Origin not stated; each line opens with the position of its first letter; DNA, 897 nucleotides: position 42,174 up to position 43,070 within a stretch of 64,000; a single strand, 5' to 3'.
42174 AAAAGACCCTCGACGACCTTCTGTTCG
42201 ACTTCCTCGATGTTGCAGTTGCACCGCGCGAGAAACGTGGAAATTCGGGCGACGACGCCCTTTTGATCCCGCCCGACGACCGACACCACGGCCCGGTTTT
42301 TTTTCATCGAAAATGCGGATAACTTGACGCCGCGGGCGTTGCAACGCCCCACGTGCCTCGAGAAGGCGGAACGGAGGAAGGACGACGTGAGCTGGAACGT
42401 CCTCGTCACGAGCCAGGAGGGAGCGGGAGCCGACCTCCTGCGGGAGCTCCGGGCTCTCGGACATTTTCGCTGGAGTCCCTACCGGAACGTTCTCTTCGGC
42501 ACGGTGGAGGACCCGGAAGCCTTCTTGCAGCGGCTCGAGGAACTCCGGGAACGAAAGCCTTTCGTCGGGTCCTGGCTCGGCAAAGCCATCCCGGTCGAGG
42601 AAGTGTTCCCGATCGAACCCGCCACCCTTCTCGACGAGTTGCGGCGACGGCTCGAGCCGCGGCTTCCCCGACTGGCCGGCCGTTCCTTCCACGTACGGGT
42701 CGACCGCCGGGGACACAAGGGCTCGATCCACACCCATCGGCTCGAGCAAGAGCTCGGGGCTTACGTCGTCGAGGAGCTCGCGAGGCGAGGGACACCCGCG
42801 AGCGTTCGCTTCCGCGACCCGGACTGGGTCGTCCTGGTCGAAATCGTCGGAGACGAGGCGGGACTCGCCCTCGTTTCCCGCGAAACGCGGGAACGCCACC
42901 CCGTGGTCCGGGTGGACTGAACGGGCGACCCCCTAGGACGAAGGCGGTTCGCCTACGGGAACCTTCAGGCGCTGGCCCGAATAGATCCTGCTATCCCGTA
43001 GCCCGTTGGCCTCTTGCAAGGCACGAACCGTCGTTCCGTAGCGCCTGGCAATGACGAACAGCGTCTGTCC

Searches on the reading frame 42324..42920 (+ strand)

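Call 43: search_protein_families(library=pfam, proteins=[window:42324-42920:+], max_evalue=0.001)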
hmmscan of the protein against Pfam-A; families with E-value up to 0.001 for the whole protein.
window:42324-42920:+ (198 aa): 1 family
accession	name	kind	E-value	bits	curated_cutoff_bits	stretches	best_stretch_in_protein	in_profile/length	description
PF02926.22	THUMP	-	1e-07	32.7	20.6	1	120-183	24-83/84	THUMP domain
